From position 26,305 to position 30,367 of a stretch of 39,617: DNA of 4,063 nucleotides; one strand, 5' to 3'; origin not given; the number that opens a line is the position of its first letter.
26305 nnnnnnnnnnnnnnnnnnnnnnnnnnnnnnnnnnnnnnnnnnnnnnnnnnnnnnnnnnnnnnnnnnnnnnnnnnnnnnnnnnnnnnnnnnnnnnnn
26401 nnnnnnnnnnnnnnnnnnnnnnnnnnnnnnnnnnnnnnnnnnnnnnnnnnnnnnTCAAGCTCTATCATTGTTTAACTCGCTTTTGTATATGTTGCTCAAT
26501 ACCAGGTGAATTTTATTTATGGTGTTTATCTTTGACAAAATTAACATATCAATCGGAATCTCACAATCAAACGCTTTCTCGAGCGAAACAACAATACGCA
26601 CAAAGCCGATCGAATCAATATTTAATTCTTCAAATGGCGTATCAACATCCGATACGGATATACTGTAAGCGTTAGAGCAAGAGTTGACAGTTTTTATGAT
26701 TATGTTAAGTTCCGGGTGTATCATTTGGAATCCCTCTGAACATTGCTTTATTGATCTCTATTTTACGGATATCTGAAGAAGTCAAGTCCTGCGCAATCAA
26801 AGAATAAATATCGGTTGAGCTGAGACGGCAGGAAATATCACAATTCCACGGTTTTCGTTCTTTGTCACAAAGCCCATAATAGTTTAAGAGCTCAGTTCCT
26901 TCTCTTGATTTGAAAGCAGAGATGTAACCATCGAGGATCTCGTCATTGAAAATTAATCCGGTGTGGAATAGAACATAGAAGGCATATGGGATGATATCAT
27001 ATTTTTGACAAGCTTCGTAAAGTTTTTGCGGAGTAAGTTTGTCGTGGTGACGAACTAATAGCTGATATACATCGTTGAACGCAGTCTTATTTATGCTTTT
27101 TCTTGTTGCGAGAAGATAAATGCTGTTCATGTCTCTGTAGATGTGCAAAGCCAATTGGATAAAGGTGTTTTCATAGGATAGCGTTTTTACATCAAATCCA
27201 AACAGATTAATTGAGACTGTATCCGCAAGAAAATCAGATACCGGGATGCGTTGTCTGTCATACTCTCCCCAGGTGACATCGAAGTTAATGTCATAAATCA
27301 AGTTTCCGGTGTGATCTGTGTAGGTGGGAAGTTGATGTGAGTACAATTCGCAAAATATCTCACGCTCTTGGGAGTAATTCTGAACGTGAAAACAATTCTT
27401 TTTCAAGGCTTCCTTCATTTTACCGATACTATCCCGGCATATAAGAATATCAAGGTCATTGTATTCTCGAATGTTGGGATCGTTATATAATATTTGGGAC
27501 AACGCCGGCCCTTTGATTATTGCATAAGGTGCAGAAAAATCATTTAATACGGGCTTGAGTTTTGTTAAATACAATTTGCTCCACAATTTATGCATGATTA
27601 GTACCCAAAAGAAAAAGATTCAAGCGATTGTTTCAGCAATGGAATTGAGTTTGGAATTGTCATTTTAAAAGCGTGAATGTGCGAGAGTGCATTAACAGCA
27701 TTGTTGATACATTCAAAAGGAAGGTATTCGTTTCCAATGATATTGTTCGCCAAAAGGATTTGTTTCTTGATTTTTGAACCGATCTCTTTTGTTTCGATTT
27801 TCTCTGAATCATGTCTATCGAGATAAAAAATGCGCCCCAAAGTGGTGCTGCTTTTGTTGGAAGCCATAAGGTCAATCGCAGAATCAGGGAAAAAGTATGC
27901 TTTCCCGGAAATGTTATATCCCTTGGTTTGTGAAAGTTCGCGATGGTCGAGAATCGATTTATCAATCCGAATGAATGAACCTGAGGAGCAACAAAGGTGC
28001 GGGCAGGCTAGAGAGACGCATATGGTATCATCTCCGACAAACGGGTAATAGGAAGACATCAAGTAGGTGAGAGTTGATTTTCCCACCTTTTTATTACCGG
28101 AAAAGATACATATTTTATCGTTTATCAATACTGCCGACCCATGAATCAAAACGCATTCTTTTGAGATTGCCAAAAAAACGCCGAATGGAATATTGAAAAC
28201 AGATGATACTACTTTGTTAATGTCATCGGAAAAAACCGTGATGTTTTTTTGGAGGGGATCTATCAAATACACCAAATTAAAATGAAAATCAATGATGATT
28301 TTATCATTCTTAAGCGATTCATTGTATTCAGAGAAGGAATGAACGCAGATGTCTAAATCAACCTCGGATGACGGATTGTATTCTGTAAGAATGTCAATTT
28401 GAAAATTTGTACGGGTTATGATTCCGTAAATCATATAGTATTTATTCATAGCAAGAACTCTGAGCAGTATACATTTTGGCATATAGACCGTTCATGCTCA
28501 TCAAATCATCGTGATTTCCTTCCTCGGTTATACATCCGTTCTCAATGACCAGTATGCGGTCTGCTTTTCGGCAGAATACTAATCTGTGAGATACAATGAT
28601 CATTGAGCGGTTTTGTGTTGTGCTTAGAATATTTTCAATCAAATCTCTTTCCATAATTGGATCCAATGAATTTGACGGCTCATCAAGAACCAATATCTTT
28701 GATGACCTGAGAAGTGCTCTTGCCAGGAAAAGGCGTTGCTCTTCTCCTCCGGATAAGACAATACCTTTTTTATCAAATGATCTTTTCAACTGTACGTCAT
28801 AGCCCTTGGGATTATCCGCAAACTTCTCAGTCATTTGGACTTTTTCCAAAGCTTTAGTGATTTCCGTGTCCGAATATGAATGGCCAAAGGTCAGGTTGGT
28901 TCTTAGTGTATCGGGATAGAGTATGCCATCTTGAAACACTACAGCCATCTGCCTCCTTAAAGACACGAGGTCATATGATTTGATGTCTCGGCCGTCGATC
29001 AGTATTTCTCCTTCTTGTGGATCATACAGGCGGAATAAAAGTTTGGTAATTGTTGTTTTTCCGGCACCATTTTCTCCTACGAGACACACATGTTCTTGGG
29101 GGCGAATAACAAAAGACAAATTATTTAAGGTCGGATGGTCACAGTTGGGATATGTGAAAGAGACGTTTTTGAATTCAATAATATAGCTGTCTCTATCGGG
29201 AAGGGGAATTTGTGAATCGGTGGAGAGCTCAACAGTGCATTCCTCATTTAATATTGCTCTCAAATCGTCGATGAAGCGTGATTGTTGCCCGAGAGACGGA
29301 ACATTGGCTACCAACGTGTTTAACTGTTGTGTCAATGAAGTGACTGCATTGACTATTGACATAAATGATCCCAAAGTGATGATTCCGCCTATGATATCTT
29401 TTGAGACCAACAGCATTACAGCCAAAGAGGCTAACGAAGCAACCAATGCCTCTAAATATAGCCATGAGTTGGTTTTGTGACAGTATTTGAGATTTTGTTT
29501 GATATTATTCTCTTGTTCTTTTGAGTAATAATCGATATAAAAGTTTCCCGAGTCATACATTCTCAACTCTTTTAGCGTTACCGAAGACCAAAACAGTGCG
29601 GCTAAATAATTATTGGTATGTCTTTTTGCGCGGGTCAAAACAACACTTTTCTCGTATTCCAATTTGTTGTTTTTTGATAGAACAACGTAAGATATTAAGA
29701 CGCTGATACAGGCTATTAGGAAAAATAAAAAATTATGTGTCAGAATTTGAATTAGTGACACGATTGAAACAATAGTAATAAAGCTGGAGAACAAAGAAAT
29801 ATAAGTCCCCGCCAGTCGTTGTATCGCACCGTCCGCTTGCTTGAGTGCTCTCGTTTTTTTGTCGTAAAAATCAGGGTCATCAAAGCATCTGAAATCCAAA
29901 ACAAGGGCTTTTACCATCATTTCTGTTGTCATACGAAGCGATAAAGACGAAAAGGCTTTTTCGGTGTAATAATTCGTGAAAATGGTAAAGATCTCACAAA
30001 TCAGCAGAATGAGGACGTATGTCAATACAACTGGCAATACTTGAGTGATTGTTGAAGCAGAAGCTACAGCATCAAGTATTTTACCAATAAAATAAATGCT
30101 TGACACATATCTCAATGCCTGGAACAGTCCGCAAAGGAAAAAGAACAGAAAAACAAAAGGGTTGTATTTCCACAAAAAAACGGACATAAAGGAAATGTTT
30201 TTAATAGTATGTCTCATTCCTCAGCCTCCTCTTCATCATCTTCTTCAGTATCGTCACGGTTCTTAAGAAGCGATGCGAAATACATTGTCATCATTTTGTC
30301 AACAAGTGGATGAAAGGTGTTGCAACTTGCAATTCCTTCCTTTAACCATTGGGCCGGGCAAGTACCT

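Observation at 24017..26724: ACP + FkbH-like loader + possible BtrH/C39-like transferase embedded inside a RiPP operon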

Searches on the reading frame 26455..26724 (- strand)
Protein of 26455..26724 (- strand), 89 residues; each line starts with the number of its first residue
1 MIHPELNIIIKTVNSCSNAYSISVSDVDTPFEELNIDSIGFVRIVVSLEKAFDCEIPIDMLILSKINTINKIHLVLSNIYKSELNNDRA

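Call 3: search_protein_families(library=pfam, proteins=[window:26455-26724:-], max_evalue=0.1)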
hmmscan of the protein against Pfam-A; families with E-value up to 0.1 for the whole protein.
window:26455-26724:- (89 aa): 2 families
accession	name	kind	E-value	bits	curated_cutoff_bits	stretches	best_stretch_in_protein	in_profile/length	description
PF00550.31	PP-binding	-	2e-09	38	20.8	1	25-70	16-61/67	Phosphopantetheine attachment site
PF04475.18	DUF555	-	0.078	13.6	25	1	5-64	6-62/110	Protein of unknown function (DUF555)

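Call 4: search_protein_families(library=ncbifam, proteins=[window:26455-26724:-], max_evalue=0.1)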
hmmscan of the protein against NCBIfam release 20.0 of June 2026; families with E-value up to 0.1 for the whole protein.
window:26455-26724:- (89 aa): 18 families
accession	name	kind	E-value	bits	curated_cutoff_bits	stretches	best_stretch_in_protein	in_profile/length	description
NF058660.1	cispen_ACP_AmcB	equivalog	6.3e-06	26.3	80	1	33-73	32-72/80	cispentacin biosynthesis acyl carrier protein AmcB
NF002150.0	PRK00982.1-4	subfamily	1e-05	25.6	66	1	28-70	28-69/80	acyl carrier protein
TIGR00517.1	acyl_carrier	equivalog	1.8e-05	24.5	70.45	1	24-60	23-59/77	acyl carrier protein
NF002148.0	PRK00982.1-2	subfamily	4.2e-05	23.3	71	1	31-72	31-70/79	acyl carrier protein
NF003464.0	PRK05087.1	equivalog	6.9e-05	22.8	68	1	31-73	29-71/78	D-alanine--poly(phosphoribitol) ligase subunit DltC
NF002149.0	PRK00982.1-3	equivalog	0.00015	21.6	106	1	30-70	29-67/78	acyl carrier protein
NF002147.0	PRK00982.1-1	equivalog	0.0002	21.1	84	1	31-61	34-64/83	acyl carrier protein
NF009104.0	PRK12449.1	equivalog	0.00029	20.7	70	1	9-58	10-59/80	acyl carrier protein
NF005480.0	PRK07081.1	equivalog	0.00037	20.4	72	1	33-82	30-79/83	acyl carrier protein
NF002151.0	PRK00982.1-5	equivalog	0.0006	19.9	92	1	31-70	30-67/78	acyl carrier protein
NF040636.1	AcpM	exception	0.00078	19.4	146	1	31-61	32-62/93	meromycolate extension acyl carrier protein AcpM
NF005079.0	PRK06508.1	equivalog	0.0012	19.2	83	1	30-61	29-60/93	acyl carrier protein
TIGR01688.1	dltC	equivalog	0.0021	18.1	52.35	1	31-76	26-71/73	D-alanine--poly(phosphoribitol) ligase subunit 2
NF006031.0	PRK08172.1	equivalog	0.02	15.6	76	1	19-75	19-73/82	acyl carrier protein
TIGR04069.1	ocin_ACP_rel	hypoth_equivalog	0.027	15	70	1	32-73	33-74/77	peptide maturation system acyl carrier-related protein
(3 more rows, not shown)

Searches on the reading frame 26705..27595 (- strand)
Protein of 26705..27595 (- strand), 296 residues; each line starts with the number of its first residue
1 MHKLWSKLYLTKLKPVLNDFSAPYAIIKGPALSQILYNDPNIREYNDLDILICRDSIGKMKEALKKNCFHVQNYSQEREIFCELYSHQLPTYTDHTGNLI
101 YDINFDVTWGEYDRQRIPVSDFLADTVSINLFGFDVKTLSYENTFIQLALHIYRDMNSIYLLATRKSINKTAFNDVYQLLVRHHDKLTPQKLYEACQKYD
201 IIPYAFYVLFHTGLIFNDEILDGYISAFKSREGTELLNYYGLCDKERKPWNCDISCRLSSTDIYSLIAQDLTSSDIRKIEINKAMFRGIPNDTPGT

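Call 3: search_protein_families(library=pfam, proteins=[window:26705-27595:-], max_evalue=0.1)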
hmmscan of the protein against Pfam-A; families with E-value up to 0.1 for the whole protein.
window:26705-27595:- (296 aa): 2 families
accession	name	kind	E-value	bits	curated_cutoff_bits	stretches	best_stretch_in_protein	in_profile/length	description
PF14907.12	NTP_transf_5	-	3.6e-21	76.3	31.2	1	12-216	62-248/249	Uncharacterised nucleotidyltransferase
PF20940.2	SSV1_D-63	-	0.008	16.6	27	1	98-132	22-56/60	Sulfolobus spindle-shape virus 1, protein D-63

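Call 4: search_protein_families(library=ncbifam, proteins=[window:26705-27595:-], max_evalue=0.1)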
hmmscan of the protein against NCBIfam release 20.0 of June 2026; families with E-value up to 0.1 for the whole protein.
window:26705-27595:- (296 aa): 0 families

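Call 87: search_solved_structures(query=window:26705-27595:-, max_evalue=10)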
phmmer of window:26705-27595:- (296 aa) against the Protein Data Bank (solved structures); distinct sequences matched with E-value up to 10: 0.

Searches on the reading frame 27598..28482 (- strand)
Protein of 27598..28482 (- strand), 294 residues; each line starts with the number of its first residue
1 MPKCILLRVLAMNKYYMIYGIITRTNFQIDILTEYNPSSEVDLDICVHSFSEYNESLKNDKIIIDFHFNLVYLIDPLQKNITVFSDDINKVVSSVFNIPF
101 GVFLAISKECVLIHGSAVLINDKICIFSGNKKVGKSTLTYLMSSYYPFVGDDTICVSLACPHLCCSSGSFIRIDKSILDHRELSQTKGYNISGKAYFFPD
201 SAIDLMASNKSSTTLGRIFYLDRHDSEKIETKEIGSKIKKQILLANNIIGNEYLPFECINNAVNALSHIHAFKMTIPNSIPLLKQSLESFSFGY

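Call 3: search_protein_families(library=pfam, proteins=[window:27598-28482:-], max_evalue=0.1)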
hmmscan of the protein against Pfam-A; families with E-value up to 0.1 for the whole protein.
window:27598-28482:- (294 aa): 3 families
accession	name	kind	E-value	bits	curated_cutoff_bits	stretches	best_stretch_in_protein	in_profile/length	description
PF20972.2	MASE9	-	0.015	15.6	24.3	1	70-140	19-88/203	MASE9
PF20720.3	nSTAND3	-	0.026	14.7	27.2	0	118-145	13-40/155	Novel STAND NTPase 3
PF13964.12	Kelch_6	-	0.059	13.9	25.3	0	114-133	4-23/50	Kelch motif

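Call 4: search_protein_families(library=ncbifam, proteins=[window:27598-28482:-], max_evalue=0.1)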
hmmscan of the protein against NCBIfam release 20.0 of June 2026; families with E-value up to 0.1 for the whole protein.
window:27598-28482:- (294 aa): 1 family
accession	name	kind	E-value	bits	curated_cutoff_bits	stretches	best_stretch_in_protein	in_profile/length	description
TIGR04355.1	HprK_rel_B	hypoth_equivalog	0.00027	20.2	200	1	85-159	121-194/351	HprK-related kinase B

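Call 86: search_solved_structures(query=window:27598-28482:-, max_evalue=10)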
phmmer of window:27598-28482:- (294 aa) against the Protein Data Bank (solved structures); distinct sequences matched with E-value up to 10: 0.

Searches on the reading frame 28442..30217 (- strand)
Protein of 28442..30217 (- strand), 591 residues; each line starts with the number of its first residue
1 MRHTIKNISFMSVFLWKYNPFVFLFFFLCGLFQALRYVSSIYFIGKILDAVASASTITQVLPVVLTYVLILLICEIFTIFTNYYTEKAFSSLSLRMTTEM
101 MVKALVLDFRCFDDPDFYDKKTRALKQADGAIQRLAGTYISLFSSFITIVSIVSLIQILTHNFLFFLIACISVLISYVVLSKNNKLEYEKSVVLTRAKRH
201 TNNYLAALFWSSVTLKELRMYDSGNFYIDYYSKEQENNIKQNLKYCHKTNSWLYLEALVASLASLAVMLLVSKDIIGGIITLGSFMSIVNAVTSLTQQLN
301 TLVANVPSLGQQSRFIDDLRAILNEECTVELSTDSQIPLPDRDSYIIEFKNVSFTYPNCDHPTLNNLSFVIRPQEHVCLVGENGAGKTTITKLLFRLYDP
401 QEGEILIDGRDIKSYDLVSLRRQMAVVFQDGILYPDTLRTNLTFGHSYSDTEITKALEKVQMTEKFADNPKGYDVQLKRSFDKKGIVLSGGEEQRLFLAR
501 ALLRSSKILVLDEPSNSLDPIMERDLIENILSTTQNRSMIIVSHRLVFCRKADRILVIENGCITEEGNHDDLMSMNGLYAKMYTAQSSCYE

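Call 3: search_protein_families(library=pfam, proteins=[window:28442-30217:-], max_evalue=0.1)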
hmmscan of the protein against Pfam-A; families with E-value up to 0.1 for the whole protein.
window:28442-30217:- (591 aa): 12 families
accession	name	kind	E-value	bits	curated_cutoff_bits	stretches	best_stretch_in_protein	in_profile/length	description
PF00005.33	ABC_tran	-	7e-34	117.8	25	1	364-516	1-137/137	ABC transporter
PF13304.12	AAA_21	-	1.9e-08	35.2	27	2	494-543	243-297/304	AAA domain, putative AbiEii toxin, Type IV TA system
PF02463.25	SMC_N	-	1.7e-07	31.4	40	1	375-558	25-211/220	RecF/RecN/SMC N terminal domain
PF13175.12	AAA_15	-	2.6e-05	24.5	32.1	1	376-428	25-83/374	AAA ATPase domain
PF13401.12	AAA_22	-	0.00014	22.6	27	1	374-556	5-130/130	AAA domain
PF07728.20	AAA_5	-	0.00036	21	22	1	376-461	1-83/139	AAA domain (dynein-related subfamily)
PF13191.12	AAA_16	-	0.0068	17.4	32.6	1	373-402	24-52/167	AAA ATPase domain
PF20720.3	nSTAND3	-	0.0069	16.5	27.2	1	372-433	15-75/155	Novel STAND NTPase 3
PF02367.23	TsaE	-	0.025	15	26.6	1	370-397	17-44/128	Threonylcarbamoyl adenosine biosynthesis protein TsaE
PF06414.18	Zeta_toxin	-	0.026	14.4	22.3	1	377-415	19-57/199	Zeta toxin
PF13476.12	AAA_23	-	0.038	15.1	27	0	377-391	22-36/201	AAA domain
PF12775.13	AAA_7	-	0.059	13.4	25.8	0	368-401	27-60/181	P-loop containing dynein motor region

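Call 4: search_protein_families(library=ncbifam, proteins=[window:28442-30217:-], max_evalue=0.1)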
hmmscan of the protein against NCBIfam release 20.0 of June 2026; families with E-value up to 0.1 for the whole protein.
window:28442-30217:- (591 aa): 191 families (the best 25 are shown)
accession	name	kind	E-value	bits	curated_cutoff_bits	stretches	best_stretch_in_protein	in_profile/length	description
TIGR02203.1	MsbA_lipidA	equivalog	6.1e-81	272.6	602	1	43-586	36-569/572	lipid A export permease/ATP-binding protein MsbA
TIGR03796.1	NHLM_micro_ABC1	equivalog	5.2e-71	239.8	853.3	1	26-582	159-708/710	NHLP family bacteriocin export ABC transporter peptidase/permease/ATPase subunit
TIGR02204.1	MsbA_rel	hypoth_equivalog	1.1e-70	238.9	780.4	1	8-586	6-575/576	ABC transporter, permease/ATP-binding protein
NF010178.0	PRK13657.1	equivalog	1.4e-67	228.5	733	1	43-587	41-571/588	glucan ABC transporter ATP-binding protein/ permease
TIGR01846.1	type_I_sec_HlyB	subfamily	2.2e-67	227.9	725.55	1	26-587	145-693/694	type I secretion system permease/ATPase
TIGR03375.1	type_I_sec_LssB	subfamily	7.4e-67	226.1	693.1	1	68-574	195-690/696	type I secretion system permease/ATPase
NF008364.0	PRK11160.1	equivalog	1e-65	222.4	630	1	140-584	135-573/575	heme ABC transporter ATP-binding protein/permease CydC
NF008381.0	PRK11176.1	equivalog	1.2e-65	222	867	1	216-586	215-579/582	lipid A ABC transporter ATP-binding protein/permease MsbA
TIGR03797.1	NHLM_micro_ABC2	equivalog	5.4e-65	220.2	709.4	1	29-586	144-685/686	NHLP bacteriocin export ABC transporter permease/ATPase subunit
TIGR00958.1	3a01208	subfamily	1.1e-63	215.6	874.6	1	23-582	165-710/711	antigen peptide transporter 2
NF045513.1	HepA_fam_ABC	equivalog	1.2e-63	215.5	725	1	53-586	87-609/610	heterocyst formation ABC transporter subunit HepA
TIGR01193.1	bacteriocin_ABC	subfamily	1.3e-57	195.9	523.85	1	26-584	161-707/708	peptide cleavage/export ABC transporter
TIGR02857.1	CydD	equivalog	5.6e-57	193.9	435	1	330-557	305-528/529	thiol reductant ABC exporter subunit CydD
NF052233.1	CphA_assoc_ABC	equivalog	1.1e-53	182.8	880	1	275-587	439-744/766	cyanophycin metabolism-associated ABC transporter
TIGR02868.1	CydC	equivalog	6.2e-51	173.6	329.05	1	143-546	135-530/530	thiol reductant ABC exporter subunit CydC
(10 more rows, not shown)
